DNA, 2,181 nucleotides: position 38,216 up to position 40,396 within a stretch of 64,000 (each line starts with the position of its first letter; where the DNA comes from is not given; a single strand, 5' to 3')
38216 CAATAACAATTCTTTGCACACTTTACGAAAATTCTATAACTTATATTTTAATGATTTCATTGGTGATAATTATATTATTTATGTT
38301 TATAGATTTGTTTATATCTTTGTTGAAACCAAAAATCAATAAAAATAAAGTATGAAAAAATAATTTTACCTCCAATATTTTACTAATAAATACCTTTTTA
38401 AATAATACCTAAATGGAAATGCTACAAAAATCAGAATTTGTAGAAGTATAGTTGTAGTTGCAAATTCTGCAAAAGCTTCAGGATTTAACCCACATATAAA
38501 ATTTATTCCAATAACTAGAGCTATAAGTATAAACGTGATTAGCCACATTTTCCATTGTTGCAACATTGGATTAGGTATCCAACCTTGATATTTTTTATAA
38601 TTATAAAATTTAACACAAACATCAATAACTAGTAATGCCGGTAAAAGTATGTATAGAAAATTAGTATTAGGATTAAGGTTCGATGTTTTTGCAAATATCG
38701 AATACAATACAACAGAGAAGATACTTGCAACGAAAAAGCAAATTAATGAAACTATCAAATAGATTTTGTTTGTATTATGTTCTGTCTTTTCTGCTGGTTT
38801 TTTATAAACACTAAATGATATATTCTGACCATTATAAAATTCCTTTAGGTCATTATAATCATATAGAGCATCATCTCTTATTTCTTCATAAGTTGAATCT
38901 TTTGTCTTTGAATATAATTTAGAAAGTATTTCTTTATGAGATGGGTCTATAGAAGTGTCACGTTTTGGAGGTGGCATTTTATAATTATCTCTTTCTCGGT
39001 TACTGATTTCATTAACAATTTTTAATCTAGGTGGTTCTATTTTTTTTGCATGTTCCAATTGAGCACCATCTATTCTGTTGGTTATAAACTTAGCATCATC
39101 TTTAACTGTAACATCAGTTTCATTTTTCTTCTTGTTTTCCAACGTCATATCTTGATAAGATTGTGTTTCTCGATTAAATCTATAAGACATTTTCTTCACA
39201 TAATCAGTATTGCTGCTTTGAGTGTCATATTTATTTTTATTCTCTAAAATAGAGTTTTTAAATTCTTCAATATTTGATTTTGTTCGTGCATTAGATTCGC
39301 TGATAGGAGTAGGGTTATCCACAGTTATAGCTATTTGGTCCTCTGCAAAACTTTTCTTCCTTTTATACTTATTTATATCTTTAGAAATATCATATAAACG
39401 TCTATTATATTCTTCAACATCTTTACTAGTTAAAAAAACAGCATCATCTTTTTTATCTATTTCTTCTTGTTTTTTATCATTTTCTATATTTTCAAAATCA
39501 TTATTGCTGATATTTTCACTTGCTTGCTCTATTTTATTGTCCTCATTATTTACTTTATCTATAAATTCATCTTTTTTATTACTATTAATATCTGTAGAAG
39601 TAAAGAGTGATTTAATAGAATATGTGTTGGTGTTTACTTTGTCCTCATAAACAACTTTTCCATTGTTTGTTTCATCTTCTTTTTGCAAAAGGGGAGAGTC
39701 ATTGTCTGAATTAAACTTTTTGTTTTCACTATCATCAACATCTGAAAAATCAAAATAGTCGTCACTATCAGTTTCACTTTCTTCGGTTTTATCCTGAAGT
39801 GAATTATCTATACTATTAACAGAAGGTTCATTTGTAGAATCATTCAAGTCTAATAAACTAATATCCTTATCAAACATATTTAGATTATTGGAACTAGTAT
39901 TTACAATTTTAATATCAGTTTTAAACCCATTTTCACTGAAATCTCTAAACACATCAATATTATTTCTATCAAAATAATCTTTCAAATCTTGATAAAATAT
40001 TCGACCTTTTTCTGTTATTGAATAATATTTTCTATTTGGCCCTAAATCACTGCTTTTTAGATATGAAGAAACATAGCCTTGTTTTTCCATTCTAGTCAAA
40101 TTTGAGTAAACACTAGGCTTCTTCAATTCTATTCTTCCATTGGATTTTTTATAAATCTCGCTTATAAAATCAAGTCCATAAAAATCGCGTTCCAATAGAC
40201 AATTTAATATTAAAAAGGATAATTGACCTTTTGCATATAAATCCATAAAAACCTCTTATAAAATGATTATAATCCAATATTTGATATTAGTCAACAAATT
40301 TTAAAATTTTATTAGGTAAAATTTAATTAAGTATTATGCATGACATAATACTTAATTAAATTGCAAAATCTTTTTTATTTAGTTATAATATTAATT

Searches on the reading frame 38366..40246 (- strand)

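Call 45: search_protein_families(library=pfam, proteins=[window:38366-40246:-], max_evalue=0.00001)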
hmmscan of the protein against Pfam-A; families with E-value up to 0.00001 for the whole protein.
window:38366-40246:- (626 aa): 1 family
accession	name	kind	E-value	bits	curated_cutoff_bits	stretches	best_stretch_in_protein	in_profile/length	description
PF03551.20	PadR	-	9.2e-17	61.3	27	1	13-85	1-73/75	Transcriptional regulator PadR-like family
